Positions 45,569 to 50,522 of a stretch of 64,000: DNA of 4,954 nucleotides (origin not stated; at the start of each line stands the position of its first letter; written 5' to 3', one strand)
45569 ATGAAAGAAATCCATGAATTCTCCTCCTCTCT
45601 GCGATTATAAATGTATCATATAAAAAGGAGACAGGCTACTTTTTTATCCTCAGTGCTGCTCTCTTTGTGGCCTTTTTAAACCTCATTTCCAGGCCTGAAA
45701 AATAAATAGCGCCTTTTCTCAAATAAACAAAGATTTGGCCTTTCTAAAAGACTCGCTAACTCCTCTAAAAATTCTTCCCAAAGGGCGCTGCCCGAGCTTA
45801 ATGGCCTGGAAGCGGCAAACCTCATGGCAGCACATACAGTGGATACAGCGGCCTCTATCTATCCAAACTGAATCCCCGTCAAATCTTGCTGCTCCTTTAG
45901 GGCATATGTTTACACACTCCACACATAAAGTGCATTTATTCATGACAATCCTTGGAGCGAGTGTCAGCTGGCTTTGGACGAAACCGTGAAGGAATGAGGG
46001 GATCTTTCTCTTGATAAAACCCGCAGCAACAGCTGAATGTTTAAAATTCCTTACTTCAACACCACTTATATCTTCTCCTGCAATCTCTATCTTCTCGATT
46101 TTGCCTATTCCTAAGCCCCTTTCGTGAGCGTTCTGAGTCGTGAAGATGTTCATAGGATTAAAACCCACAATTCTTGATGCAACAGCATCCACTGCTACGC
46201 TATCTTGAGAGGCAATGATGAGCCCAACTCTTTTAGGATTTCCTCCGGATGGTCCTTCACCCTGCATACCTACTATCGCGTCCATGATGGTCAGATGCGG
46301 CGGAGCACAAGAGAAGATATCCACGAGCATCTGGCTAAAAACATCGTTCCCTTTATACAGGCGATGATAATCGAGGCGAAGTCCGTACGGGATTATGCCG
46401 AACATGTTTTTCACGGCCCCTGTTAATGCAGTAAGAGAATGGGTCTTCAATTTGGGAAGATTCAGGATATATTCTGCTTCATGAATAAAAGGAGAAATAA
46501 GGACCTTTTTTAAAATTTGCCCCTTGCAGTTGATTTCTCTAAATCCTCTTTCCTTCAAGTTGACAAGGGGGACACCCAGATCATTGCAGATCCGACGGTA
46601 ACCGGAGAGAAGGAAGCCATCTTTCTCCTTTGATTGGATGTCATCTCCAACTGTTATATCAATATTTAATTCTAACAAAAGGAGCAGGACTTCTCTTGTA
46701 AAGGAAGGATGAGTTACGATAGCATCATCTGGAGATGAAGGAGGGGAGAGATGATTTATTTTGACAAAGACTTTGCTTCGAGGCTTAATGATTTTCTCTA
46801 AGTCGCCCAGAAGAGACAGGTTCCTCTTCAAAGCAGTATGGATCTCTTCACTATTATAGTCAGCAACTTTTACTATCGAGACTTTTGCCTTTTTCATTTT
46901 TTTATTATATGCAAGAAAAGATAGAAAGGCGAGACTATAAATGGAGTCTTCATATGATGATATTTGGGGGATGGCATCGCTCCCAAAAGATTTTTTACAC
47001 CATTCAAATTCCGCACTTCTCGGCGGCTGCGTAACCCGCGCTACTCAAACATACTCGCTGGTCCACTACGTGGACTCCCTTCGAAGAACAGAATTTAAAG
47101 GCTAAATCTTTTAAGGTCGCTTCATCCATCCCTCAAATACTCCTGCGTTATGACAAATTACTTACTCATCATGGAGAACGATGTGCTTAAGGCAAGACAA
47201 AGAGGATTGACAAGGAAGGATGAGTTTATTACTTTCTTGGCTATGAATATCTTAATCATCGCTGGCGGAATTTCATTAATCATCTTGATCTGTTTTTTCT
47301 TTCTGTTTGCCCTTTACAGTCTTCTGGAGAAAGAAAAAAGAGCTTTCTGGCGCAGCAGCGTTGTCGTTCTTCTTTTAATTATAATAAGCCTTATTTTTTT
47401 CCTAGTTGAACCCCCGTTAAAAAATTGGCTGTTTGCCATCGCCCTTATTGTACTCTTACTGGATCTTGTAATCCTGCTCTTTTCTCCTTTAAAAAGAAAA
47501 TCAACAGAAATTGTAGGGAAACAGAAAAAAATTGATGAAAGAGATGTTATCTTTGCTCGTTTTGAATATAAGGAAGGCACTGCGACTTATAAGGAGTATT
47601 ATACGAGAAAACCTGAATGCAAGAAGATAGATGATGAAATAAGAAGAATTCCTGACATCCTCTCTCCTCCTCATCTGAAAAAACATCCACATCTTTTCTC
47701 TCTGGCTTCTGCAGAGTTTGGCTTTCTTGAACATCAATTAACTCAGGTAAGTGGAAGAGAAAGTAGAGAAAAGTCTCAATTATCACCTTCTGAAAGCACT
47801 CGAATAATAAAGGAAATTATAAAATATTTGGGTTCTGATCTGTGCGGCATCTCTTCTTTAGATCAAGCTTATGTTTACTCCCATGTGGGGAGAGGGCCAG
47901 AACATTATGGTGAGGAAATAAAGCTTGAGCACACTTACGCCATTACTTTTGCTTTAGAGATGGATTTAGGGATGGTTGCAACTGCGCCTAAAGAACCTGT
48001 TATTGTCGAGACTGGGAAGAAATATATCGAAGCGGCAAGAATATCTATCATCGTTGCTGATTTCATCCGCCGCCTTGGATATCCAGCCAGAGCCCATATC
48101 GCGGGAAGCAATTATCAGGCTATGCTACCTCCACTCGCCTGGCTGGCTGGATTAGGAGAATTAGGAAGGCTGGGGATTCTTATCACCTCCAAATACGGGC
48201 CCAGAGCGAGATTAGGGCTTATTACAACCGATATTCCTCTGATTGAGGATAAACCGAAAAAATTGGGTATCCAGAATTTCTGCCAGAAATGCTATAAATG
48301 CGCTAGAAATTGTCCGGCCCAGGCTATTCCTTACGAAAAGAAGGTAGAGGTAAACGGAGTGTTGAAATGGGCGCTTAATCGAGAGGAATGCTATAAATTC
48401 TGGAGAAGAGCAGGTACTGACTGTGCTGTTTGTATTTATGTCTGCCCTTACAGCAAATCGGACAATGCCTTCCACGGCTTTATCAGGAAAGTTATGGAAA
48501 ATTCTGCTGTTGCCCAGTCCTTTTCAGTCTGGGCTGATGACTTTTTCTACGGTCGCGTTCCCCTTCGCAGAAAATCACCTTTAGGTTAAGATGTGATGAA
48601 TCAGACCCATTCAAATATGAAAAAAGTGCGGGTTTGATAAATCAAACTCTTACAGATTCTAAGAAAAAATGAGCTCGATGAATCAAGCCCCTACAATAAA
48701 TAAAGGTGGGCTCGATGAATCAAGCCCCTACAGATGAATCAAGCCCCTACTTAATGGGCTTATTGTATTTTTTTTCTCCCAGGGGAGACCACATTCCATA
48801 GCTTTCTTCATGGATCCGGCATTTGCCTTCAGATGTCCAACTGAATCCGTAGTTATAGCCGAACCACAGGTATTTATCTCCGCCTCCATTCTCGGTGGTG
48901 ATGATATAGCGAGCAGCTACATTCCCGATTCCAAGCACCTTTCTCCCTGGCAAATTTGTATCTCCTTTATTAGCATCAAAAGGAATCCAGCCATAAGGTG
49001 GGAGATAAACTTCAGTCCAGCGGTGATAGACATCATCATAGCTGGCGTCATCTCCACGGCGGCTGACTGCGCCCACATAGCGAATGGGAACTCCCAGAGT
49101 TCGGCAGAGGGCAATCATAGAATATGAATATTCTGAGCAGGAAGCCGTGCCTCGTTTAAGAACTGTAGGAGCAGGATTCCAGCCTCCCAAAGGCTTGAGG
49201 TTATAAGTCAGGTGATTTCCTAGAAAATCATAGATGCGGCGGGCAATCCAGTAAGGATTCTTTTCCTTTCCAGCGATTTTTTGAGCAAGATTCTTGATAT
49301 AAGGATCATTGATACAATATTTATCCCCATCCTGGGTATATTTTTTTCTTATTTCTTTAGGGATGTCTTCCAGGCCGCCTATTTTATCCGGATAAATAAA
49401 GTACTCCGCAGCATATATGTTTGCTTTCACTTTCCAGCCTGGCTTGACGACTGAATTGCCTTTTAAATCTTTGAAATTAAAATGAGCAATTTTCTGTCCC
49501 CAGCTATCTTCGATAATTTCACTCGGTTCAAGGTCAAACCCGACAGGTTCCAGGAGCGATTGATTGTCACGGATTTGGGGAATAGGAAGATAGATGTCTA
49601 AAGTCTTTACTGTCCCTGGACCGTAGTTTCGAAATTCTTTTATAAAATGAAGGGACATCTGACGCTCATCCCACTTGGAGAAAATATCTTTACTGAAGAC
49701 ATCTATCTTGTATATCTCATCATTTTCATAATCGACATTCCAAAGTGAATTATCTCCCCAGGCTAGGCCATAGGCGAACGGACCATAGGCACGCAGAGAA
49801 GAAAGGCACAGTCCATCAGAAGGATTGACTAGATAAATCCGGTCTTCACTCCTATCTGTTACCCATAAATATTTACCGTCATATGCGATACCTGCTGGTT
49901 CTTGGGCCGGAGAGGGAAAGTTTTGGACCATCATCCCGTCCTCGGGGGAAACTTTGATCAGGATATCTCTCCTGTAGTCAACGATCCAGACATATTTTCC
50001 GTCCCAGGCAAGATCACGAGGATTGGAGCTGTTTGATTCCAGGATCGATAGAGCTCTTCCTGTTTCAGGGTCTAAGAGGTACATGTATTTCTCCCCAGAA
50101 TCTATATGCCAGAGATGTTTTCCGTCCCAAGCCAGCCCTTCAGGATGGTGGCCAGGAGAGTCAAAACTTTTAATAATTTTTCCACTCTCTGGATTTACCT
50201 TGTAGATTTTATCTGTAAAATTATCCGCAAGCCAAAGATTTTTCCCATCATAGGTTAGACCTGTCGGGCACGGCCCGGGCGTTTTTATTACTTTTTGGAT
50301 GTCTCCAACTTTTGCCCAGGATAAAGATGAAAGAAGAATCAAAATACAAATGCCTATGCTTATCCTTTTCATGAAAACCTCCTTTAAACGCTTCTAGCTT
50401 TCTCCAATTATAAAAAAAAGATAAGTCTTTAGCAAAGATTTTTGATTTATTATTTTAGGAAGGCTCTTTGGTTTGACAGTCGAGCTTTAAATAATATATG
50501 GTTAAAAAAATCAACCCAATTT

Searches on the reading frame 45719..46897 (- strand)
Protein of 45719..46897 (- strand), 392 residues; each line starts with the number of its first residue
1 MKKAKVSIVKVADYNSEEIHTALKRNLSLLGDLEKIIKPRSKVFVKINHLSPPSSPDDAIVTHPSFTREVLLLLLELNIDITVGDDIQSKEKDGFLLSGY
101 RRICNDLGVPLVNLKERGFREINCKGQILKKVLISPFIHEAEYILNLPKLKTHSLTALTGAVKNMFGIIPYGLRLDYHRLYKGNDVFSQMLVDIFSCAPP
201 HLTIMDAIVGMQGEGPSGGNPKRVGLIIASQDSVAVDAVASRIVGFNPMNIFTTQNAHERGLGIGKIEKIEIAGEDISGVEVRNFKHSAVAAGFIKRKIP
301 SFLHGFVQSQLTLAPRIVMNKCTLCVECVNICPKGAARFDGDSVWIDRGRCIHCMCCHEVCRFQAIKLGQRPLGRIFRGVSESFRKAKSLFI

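Call 19: search_protein_families(library=pfam, proteins=[window:45719-46897:-])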
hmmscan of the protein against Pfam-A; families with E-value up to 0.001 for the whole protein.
window:45719-46897:- (392 aa): 9 families
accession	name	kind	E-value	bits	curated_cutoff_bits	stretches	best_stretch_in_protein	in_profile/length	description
PF04015.17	DUF362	-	2.8e-50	171.6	24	1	43-241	1-199/200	Domain of unknown function (DUF362)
PF00037.32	Fer4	-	3.3e-07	30.3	21.1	1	344-367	1-24/24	4Fe-4S binding domain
PF12837.12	Fer4_6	-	7.5e-06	26.1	25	0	315-336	2-23/24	4Fe-4S binding domain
PF13183.11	Fer4_8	-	1.1e-05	26.3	27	0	316-335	48-67/68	4Fe-4S dicluster domain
PF14697.11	Fer4_21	-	0.00012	22.5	35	0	345-368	2-28/59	4Fe-4S dicluster domain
PF12838.12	Fer4_7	-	0.00013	22.8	27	1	321-365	1-52/52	4Fe-4S dicluster domain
PF13237.11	Fer4_10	-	0.00019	21.7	25.5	1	316-361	3-52/53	4Fe-4S dicluster domain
PF12797.12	Fer4_2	-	0.00036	20.8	24.5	0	344-361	3-20/22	4Fe-4S binding domain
PF13534.11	Fer4_17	-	0.00061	20.7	22.2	0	317-335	41-59/61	4Fe-4S dicluster domain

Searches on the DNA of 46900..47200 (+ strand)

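Call 12: search_rna_families(source=window, start=46900, end=47200, threshold=evalue, max_evalue=10, show_alignments=3)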
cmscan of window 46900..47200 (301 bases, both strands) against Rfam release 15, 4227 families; matches with E-value up to 10: 1.
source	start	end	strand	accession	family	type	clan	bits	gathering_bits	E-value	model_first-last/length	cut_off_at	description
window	46952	47007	+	RF01498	Afu_190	Gene; snRNA; snoRNA; CD-box;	-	13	35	2.3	1-100/100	no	A. fumigatus snoRNA Afu_190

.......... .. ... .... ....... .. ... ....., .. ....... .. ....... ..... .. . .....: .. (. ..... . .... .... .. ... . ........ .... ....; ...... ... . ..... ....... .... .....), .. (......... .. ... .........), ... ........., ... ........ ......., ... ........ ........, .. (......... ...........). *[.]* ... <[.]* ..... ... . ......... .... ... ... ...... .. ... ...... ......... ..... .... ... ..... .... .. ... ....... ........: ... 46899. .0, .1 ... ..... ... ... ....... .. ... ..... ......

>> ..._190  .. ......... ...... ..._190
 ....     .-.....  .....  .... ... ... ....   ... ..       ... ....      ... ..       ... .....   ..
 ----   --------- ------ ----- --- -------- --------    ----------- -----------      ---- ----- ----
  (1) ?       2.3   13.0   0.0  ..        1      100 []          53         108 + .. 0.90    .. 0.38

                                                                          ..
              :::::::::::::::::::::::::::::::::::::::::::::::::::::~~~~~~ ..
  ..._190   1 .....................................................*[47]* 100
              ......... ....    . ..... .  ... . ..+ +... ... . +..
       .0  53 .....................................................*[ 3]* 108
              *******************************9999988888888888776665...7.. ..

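Call 75: search_dna_similar(query=window:46955-47195:+, collection=plasmids, mode=distant, max_rows=5)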
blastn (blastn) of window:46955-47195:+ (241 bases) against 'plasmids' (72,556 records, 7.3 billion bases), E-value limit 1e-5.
No match.

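Call 76: search_dna_similar(query=window:46955-47195:+, collection=phages, mode=distant, max_rows=5)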
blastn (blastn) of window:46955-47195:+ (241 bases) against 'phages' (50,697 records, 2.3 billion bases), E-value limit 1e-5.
No match.

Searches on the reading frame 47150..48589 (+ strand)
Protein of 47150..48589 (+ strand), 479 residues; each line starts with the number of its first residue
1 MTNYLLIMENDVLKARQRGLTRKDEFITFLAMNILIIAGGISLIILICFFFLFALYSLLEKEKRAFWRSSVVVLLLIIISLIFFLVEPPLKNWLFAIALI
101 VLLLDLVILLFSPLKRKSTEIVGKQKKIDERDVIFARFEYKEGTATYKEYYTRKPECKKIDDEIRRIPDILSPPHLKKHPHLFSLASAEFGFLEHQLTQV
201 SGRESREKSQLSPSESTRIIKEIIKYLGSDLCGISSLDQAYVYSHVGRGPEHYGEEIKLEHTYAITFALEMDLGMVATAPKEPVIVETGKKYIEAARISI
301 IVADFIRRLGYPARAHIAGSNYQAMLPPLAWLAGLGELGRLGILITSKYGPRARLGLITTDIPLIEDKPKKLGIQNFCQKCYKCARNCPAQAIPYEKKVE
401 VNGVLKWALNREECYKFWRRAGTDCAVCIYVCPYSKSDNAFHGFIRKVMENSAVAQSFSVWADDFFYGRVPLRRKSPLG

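Call 19: search_protein_families(library=pfam, proteins=[window:47150-48589:+])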
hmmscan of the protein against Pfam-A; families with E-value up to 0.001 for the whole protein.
window:47150-48589:+ (479 aa): 4 families
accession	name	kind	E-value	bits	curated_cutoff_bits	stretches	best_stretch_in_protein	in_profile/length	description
PF12838.12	Fer4_7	-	4.1e-08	34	27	1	378-434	2-50/52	4Fe-4S dicluster domain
PF13484.11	Fer4_16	-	2.3e-05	25.5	30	1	378-434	2-65/66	4Fe-4S double cluster binding domain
PF12837.12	Fer4_6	-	6.9e-05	23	25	0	376-393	7-24/24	4Fe-4S binding domain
PF13183.11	Fer4_8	-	0.00051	20.9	27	0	378-390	54-66/68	4Fe-4S dicluster domain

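Call 53: find_homologous_proteins(query=window:47150-48589:+, max_evalue=1e-40)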
Query window:47150-48589:+ (479 aa): 1135 proteins with E <= 1e-40 among 8000 candidates; the best 120 are listed.
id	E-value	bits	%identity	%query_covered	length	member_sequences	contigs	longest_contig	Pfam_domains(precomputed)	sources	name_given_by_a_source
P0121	0.0e+0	1020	100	94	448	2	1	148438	PF13484.12,PF12838.13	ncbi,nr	ncbi:MAG: 4Fe-4S dicluster domain-containing protein [Candidatus Aminicenantes bacterium]|nr:4Fe-4S 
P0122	3.2e-268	908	88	93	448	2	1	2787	PF13484.12,PF12838.13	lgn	-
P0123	2.5e-266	902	87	93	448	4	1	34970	PF13484.12,PF12838.13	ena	-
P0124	5.2e-266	901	86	93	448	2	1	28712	PF13484.12,PF12838.13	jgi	-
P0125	2.5e-261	886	84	93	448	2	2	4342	PF13484.12,PF12838.13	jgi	jgi:reductive dehalogenase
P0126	1.1e-258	877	84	93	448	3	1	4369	PF13484.12,PF12838.13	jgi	jgi:reductive dehalogenase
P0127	1.2e-257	873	85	93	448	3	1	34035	PF13484.12,PF12838.13,PF13183.12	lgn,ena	-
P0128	3.6e-257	872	84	93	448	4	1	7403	PF13484.12,PF12838.13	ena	-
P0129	1.9e-256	869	84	93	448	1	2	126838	PF13484.12,PF12838.13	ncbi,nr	ncbi:MAG: 4Fe-4S dicluster domain-containing protein [Candidatus Aminicenantes bacterium]|nr:4Fe-4S 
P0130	2.5e-256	869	84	93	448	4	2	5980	PF12838.13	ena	-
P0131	6.6e-256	868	84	93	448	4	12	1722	PF13484.12,PF12838.13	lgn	-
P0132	2.1e-255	866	84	94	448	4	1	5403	PF13484.12,PF12838.13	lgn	-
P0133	5.9e-255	865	84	93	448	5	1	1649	PF13484.12,PF12838.13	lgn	-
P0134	7.3e-254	861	82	93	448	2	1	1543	PF12838.13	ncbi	-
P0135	9.5e-252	854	83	93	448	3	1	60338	PF12838.13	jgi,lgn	-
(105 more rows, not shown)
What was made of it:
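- Checked: The 100%-identical database protein P0121 and nearly all of its close orthologues are 448 aa, against 479 aa for the ORF from 47150 (call 53).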

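Call 54: find_encoding_contigs(protein=P0129, flank=2500, max_places=2)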
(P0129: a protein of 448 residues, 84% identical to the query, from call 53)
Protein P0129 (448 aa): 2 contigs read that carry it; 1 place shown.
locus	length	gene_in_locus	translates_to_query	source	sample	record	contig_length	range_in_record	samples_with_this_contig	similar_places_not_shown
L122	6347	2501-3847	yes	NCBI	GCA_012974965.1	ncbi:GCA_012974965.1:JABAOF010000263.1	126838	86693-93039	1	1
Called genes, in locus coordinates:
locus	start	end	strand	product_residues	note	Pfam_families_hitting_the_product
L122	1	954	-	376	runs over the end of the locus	PF01546:Peptidase_M20, PF07687:M20_dimer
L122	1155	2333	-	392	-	PF04015:DUF362, PF14697:Fer4_21 (faint), PF13183:Fer4_8 (faint), PF00037:Fer4 (faint), PF12797:Fer4_2 (faint), PF12837:Fer4_6 (faint)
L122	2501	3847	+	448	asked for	PF12838:Fer4_7, PF13484:Fer4_16 (weak)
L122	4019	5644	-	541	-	PF21959:DUF6923 (faint), PF24684:Vgb_lyase (faint), PF01841:Transglut_core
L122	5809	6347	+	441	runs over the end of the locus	PF00266:Aminotran_5, PF00155:Aminotran_1_2, PF01041:DegT_DnrJ_EryC1, PF01053:Cys_Met_Meta_PP, PF01212:Beta_elim_lyase (weak)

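Call 55: find_encoding_contigs(protein=P0121, flank=2500, max_places=2)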
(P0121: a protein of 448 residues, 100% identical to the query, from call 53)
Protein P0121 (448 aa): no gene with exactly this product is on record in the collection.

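Call 56: find_encoding_contigs(protein=P0123, flank=2500, max_places=2)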
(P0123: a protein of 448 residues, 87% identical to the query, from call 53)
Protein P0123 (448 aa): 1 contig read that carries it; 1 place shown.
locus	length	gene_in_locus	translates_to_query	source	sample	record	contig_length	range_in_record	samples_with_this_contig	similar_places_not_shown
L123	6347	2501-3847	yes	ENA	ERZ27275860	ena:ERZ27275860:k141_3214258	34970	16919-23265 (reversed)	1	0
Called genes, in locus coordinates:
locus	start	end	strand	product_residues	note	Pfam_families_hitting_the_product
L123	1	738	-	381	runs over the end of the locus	PF00266:Aminotran_5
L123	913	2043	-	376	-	PF01546:Peptidase_M20, PF07687:M20_dimer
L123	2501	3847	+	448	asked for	PF12838:Fer4_7, PF13484:Fer4_16 (weak)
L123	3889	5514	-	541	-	PF21959:DUF6923 (faint), PF24684:Vgb_lyase (faint), PF01841:Transglut_core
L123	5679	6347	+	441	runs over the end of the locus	PF00266:Aminotran_5, PF00155:Aminotran_1_2, PF01041:DegT_DnrJ_EryC1, PF01053:Cys_Met_Meta_PP, PF01212:Beta_elim_lyase (faint)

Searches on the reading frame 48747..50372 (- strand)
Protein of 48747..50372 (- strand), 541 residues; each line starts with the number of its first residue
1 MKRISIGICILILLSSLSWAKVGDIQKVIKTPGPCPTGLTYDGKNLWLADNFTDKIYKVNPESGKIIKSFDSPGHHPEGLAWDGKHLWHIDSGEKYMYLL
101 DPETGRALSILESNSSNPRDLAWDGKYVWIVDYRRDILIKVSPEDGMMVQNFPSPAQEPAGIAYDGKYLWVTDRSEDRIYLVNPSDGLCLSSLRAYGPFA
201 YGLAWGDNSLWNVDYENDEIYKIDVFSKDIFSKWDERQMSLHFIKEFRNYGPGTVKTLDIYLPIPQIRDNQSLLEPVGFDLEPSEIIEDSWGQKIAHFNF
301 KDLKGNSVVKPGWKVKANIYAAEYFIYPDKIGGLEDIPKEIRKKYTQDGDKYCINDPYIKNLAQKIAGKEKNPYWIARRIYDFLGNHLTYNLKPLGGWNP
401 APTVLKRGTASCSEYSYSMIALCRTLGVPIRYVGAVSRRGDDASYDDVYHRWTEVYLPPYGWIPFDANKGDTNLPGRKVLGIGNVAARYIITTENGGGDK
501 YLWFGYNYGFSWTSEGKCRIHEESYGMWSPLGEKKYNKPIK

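Call 19: search_protein_families(library=pfam, proteins=[window:48747-50372:-])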
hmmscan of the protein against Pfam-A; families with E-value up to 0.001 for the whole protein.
window:48747-50372:- (541 aa): 3 families
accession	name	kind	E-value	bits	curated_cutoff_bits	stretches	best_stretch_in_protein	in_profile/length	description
PF01841.26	Transglut_core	-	1.1e-22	80.7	23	1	360-467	1-108/108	Transglutaminase-like superfamily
PF24684.1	Vgb_lyase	-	2.2e-06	27.2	50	0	125-225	65-167/290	Virginiamycin B lyase family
PF21959.2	DUF6923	-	9.7e-06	26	27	0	94-157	108-172/234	Repeat of unknown function (DUF6923)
